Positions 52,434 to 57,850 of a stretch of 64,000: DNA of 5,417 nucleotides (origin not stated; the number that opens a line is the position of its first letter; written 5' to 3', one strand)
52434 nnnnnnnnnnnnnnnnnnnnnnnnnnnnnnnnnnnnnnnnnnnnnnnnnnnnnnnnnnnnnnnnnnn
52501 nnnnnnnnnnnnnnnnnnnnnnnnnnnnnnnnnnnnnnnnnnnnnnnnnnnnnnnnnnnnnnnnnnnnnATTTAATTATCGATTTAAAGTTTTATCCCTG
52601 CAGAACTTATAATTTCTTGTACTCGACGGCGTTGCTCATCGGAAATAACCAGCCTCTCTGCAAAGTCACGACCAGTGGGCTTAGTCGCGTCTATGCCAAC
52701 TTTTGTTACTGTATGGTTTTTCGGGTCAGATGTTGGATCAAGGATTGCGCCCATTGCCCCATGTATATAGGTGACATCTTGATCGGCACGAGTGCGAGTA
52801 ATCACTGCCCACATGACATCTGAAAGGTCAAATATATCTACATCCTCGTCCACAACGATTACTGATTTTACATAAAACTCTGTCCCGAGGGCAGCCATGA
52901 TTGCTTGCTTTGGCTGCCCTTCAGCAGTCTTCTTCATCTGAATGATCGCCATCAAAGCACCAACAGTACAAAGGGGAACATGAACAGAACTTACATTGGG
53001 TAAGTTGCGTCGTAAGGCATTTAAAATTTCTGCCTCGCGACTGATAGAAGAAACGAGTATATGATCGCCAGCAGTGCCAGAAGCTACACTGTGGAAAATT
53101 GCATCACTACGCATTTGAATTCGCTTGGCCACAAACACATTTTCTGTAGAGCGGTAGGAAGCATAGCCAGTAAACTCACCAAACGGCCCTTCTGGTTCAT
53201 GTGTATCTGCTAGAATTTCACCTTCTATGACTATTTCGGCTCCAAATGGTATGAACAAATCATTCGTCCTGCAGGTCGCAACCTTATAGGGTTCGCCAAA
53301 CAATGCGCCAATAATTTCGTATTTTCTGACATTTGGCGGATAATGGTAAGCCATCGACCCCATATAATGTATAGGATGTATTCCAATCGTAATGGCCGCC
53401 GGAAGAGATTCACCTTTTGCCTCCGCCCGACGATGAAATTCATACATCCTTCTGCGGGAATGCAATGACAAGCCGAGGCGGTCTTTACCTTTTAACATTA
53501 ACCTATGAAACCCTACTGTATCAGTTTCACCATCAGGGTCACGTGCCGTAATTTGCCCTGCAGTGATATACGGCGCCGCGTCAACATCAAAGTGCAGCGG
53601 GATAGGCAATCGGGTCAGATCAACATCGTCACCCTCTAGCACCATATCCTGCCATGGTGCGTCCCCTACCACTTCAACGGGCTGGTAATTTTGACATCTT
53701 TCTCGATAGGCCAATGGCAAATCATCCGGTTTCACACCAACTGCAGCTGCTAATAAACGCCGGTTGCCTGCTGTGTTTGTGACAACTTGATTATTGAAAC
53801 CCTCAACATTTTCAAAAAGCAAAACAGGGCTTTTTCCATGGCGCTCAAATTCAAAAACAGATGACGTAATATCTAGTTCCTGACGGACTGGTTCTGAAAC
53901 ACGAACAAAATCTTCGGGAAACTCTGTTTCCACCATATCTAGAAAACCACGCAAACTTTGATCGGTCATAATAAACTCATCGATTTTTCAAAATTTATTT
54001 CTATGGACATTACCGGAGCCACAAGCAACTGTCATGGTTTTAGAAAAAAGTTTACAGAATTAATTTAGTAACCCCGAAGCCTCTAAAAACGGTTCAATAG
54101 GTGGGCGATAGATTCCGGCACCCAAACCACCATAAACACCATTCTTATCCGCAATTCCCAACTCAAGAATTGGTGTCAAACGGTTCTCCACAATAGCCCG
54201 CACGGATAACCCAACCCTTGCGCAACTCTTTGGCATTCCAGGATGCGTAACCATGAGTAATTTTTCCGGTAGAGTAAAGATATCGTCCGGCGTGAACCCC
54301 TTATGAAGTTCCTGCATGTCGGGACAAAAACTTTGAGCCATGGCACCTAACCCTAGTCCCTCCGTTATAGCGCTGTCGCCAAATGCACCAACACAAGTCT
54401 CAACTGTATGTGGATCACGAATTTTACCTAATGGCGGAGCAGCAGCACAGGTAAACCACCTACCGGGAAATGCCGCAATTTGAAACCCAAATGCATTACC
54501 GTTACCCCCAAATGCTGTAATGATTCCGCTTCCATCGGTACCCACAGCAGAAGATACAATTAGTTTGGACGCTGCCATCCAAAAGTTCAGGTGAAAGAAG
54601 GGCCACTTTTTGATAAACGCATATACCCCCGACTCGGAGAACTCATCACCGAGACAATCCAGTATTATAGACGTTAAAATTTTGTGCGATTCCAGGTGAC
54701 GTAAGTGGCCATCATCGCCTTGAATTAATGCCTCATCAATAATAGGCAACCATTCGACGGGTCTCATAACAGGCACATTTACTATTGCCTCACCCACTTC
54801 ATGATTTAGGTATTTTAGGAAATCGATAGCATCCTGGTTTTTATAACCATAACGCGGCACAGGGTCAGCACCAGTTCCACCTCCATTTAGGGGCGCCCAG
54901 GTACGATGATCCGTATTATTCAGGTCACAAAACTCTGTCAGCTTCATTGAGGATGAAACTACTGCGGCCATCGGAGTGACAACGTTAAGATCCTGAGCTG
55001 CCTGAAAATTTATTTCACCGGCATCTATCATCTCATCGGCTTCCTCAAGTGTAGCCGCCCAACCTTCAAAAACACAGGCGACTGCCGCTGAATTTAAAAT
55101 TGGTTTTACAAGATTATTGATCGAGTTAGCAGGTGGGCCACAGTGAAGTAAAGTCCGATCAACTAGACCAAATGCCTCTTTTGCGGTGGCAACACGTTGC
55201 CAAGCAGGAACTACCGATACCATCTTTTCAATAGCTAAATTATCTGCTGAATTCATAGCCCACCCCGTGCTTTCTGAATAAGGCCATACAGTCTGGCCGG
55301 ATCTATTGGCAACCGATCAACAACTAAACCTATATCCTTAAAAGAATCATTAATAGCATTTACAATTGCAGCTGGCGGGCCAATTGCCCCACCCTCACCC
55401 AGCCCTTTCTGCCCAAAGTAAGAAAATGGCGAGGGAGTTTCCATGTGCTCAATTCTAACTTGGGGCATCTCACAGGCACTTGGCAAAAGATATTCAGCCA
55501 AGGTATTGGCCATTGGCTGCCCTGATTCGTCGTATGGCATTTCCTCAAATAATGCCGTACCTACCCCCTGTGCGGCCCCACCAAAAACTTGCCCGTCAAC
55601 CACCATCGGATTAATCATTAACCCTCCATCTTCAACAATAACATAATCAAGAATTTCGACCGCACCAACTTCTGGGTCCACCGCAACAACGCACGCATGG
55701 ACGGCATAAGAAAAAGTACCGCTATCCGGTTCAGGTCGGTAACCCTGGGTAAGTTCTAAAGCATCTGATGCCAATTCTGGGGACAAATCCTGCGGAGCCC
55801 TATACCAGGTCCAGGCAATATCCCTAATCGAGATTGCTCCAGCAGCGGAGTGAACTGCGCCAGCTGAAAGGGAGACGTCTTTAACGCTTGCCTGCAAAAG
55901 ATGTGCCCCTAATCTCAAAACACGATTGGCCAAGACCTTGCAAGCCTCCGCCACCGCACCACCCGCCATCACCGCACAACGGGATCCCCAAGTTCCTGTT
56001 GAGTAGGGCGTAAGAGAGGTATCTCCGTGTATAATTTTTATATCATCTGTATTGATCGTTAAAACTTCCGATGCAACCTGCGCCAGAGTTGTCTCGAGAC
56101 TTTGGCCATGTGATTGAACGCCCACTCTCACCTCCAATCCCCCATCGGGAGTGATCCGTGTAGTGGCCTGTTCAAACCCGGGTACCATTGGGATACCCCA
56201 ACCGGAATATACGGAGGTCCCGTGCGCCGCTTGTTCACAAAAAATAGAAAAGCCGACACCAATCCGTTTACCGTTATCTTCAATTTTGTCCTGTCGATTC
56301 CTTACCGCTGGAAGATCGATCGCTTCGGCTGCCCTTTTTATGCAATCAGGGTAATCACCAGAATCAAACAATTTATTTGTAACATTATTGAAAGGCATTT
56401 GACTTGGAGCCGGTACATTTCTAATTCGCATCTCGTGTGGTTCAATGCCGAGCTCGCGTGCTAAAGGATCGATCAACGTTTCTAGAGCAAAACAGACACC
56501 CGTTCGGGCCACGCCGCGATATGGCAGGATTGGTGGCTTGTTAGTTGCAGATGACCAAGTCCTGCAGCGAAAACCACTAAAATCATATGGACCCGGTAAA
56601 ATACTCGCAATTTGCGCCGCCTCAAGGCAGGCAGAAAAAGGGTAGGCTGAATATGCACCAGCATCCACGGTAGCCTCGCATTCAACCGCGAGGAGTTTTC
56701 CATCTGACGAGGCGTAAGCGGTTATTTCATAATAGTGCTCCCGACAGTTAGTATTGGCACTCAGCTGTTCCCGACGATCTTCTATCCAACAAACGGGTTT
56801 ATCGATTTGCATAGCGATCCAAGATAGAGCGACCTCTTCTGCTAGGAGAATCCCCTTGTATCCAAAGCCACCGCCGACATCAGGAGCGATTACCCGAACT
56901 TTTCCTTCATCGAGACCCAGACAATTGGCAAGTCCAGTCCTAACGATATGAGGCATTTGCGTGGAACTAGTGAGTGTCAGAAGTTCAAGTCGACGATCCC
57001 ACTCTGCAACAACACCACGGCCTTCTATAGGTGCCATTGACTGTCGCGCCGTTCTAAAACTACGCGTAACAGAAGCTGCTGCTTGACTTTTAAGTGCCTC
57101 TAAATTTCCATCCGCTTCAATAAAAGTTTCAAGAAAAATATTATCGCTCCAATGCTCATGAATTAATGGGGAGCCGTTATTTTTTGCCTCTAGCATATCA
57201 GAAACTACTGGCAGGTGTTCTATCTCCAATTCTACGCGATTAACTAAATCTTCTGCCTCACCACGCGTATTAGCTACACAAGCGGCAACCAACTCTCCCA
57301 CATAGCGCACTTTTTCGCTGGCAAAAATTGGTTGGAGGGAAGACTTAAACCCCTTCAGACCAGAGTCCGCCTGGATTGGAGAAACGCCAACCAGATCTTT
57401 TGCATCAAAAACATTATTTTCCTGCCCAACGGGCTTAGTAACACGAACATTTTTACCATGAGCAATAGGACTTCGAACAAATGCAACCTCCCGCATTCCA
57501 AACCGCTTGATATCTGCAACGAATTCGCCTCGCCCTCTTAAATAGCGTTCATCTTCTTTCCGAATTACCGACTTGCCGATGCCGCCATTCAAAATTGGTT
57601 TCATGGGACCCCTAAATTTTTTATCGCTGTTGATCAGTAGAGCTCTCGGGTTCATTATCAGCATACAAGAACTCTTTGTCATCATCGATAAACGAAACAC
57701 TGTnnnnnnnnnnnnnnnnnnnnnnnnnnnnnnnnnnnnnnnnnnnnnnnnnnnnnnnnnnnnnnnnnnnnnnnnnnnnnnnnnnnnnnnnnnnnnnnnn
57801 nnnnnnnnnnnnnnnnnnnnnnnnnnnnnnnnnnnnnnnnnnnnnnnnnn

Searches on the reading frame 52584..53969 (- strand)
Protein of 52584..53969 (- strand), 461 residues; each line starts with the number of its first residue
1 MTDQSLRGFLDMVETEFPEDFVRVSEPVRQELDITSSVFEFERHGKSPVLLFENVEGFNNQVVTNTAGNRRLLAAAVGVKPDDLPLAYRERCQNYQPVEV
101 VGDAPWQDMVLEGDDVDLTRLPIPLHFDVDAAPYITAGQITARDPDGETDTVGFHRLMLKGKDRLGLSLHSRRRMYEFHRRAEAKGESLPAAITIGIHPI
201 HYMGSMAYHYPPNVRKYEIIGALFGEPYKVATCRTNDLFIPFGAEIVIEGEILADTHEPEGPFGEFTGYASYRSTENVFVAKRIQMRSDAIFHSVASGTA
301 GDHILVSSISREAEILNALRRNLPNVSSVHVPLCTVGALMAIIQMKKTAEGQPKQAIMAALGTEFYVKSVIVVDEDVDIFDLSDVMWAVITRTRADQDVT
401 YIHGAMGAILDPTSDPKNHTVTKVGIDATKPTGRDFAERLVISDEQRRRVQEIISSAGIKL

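Call 3: search_protein_families(library=pfam, proteins=[window:52584-53969:-], max_evalue=0.01)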
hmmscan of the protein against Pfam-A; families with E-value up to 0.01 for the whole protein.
window:52584-53969:- (461 aa): 3 families
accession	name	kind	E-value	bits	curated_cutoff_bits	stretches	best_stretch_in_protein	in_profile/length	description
PF01977.22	UbiD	-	5.4e-58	196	23.3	1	102-298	6-204/206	3-octaprenyl-4-hydroxybenzoate carboxy-lyase Rift-related domain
PF20696.2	UbiD_C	-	3.5e-34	118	24.2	1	308-428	5-127/127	3-octaprenyl-4-hydroxybenzoate carboxy-lyase C-terminal domain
PF20695.2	UbiD_N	-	8.7e-12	45.4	24.3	1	18-85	7-71/78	3-octaprenyl-4-hydroxybenzoate carboxy-lyase N-terminal domain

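Call 4: search_protein_families(library=ncbifam, proteins=[window:52584-53969:-], max_evalue=0.01)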
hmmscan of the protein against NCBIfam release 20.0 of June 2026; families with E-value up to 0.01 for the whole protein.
window:52584-53969:- (461 aa): 7 families
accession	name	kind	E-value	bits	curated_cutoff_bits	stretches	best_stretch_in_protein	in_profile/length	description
TIGR00148.1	TIGR00148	subfamily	1.9e-97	326.7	244.85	1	6-431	1-438/438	UbiD family decarboxylase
NF041204.1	VdcC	exception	2.2e-90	303.3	650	1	4-439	2-446/467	non-oxidative hydroxyarylic acid decarboxylases subunit C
TIGR03701.1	mena_SCO4490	equivalog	5.2e-62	210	495.9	2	93-415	105-426/433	menaquinone biosynthesis decarboxylase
NF008175.0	PRK10922.1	equivalog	3.6e-56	190.7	788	2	97-454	121-485/497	4-hydroxy-3-polyprenylbenzoate decarboxylase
TIGR02724.1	phenyl_P_beta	equivalog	9e-42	143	468.95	1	20-428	15-439/472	phenylphosphate carboxylase subunit beta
NF041219.1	BagN_FevL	exception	1.7e-39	135.7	1000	1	5-395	19-434/502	bagremycin/ferroverdin biosynthesis UbiD family decarboxylase BagN/FevL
TIGR02723.1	phenyl_P_alpha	equivalog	1.7e-38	132.5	564.6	1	93-419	98-430/485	phenylphosphate carboxylase subunit alpha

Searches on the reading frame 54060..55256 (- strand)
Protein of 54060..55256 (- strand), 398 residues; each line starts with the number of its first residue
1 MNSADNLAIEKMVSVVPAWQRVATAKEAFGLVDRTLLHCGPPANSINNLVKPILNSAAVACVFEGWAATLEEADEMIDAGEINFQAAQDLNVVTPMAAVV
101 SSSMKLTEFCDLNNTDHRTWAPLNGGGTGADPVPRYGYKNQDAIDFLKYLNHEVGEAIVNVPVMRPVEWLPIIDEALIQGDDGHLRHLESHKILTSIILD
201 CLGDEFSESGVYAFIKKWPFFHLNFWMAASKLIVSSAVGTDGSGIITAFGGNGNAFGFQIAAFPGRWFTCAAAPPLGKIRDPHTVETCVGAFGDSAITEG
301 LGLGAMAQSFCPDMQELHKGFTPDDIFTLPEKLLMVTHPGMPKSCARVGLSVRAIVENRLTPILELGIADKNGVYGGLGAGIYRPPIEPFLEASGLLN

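Call 3: search_protein_families(library=pfam, proteins=[window:54060-55256:-], max_evalue=0.01)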
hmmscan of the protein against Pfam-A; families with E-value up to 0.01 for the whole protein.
window:54060-55256:- (398 aa): 1 family
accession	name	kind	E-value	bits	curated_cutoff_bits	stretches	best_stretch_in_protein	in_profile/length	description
PF06545.17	AllG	-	2.2e-42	145.5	27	1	82-295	1-215/215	Oxamate carbamoyltransferase subunit AllG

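Call 4: search_protein_families(library=ncbifam, proteins=[window:54060-55256:-], max_evalue=0.01)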
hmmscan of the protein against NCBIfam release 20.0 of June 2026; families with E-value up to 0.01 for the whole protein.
window:54060-55256:- (398 aa): 0 families

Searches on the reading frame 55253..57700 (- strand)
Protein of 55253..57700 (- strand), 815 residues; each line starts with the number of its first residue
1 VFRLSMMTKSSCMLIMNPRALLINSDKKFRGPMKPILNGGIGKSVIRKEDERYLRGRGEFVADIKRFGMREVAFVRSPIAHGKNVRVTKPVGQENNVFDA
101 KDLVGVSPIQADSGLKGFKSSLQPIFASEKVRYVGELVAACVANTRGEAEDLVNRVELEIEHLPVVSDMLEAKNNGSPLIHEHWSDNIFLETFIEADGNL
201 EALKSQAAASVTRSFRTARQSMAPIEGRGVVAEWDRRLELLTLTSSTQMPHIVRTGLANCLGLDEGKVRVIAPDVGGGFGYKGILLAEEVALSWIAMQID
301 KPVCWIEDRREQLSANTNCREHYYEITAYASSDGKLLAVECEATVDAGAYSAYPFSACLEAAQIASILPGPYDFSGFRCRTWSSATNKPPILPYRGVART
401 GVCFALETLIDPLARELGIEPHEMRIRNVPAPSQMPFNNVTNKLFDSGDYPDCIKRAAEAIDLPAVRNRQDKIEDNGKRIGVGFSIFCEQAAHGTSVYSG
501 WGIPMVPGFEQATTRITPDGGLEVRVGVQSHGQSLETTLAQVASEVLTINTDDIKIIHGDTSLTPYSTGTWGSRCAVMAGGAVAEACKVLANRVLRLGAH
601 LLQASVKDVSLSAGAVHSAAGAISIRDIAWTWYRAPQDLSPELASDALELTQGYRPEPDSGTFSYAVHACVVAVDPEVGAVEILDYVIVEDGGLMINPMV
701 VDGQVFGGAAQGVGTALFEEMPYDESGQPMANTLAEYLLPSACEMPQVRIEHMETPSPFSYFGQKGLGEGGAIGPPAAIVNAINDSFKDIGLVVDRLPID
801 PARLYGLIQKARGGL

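Call 3: search_protein_families(library=pfam, proteins=[window:55253-57700:-], max_evalue=0.01)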
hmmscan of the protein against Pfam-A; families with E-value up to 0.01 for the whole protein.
window:55253-57700:- (815 aa): 3 families
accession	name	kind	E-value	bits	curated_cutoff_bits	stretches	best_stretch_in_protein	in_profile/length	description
PF20256.3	MoCoBD_2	-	1.3e-73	248.4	27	1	457-746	2-283/283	Molybdopterin cofactor-binding domain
PF02738.23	MoCoBD_1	-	1.1e-61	208.5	27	1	181-429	2-244/244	Molybdopterin cofactor-binding domain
PF01315.27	Ald_Xan_dh_C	-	8.5e-12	45.8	31.3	1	56-164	2-110/110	Aldehyde oxidase and xanthine dehydrogenase, a/b hammerhead domain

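Call 4: search_protein_families(library=ncbifam, proteins=[window:55253-57700:-], max_evalue=0.01)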
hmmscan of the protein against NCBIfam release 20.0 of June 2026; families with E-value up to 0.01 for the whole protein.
window:55253-57700:- (815 aa): 13 families
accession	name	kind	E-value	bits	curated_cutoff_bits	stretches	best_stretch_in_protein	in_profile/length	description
NF040766.1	CODH_aero_grp5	exception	3.4e-153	511.7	950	2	41-620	5-579/785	aerobic carbon-monoxide dehydrogenase large subunit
NF041018.1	glyceraldDH_alpha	equivalog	4.1e-153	511.5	790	1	41-804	3-740/741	glyceraldehyde dehydrogenase subunit alpha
TIGR02416.1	CO_dehy_Mo_lg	equivalog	9.4e-133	444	991.15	1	49-805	1-768/770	aerobic carbon-monoxide dehydrogenase large subunit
NF043082.1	XdhA_XDHase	equivalog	1.1e-111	374.3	780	1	41-811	1-755/758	xanthine dehydrogenase subunit XdhA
TIGR03194.1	4hydrxCoA_A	equivalog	5.5e-106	355.7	994.55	1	55-805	11-743/746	4-hydroxybenzoyl-CoA reductase subunit alpha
NF007426.0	PRK09970.1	equivalog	9.8e-105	351.3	916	1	41-810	6-757/761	xanthine dehydrogenase molybdenum-binding subunit XdhA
TIGR03196.1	pucD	equivalog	7.5e-75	252.8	783.65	1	40-804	2-754/763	xanthine dehydrogenase subunit D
NF045668.1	pterin_aldehy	equivalog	1.2e-71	242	1100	1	123-804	266-900/905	molybdopterin-dependent aldehyde oxidoreductase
TIGR03311.1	Se_dep_XDH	equivalog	4.3e-58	197.1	830.45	2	36-594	157-678/848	selenium-dependent xanthine dehydrogenase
TIGR03313.1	Se_sel_red_Mo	hypoth_equivalog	4.1e-56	190.2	1101.9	2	205-786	369-930/951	molybdopterin-dependent oxidoreductase Mo/Fe-S-binding subunit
NF041671.1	peri_hyde_PaoC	equivalog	2.4e-51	175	1180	1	99-798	73-721/735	aldehyde oxidoreductase molybdenum-binding subunit PaoC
TIGR02965.1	xanthine_xdhB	equivalog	1.2e-45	156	849.5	1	52-751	12-692/758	xanthine dehydrogenase molybdopterin binding subunit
TIGR02969.1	mam_aldehyde_ox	subfamily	4.2e-28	97.4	1912.3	1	72-784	608-1276/1330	aldehyde oxidase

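Call 16: search_solved_structures(query=window:55253-57700:-, show_alignments=0)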
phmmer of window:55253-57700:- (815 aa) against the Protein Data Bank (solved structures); distinct sequences matched with E-value up to 0.001: 42.
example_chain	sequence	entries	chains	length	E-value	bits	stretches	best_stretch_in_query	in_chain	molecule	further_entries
1t3q_B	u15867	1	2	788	2.4e-145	489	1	39-810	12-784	quinoline 2-oxidoreductase large subunit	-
8uem_A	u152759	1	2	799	1.4e-126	426.9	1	45-809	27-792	Carbon monoxide dehydrogenase (Large chain), CoxL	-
1ffu_B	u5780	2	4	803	6.7e-111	375.1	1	37-800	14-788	CUTL, MOLYBDOPROTEIN OF CARBON MONOXIDE DEHYDROGENASE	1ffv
1n5w_B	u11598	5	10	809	7.4e-101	341.8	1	40-806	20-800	Carbon monoxide dehydrogenase large chain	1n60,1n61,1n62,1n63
1zxi_B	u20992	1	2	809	1e-100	341.4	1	40-806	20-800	Carbon monoxide dehydrogenase large chain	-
7dqx_A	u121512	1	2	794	4.3e-98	332.7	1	39-809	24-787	6-hydroxypseudooxynicotine dehydrogenase complex subunit gamma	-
4zoh_A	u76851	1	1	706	2.1e-83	284.1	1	41-788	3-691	Putative oxidoreductase molybdopterin-binding subunit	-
1rm6_A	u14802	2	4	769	5.5e-63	216.6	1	52-809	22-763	4-hydroxybenzoyl-CoA reductase alpha subunit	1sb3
1sij_A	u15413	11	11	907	2.9e-40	141.4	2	122-592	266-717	Aldehyde oxidoreductase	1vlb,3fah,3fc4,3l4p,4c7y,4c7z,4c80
1dgj_A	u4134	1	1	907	1.6e-38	135.7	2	123-598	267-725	ALDEHYDE OXIDOREDUCTASE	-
5y6q_C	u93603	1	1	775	1.8e-30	109.1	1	206-788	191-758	Aldehyde oxidase large subunit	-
7opn_A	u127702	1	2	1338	2.9e-28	101.8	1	73-785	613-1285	Aldehyde oxidase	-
4uhw_A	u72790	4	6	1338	3.6e-28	101.4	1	73-785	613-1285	ALDEHYDE OXIDASE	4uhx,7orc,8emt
28mb_A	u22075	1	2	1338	3.6e-28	101.4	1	73-785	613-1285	Aldehyde oxidase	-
5g5h_C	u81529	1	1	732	5.8e-28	100.8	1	198-786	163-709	Aldehyde oxidoreductase molybdenum-binding subunit PaoC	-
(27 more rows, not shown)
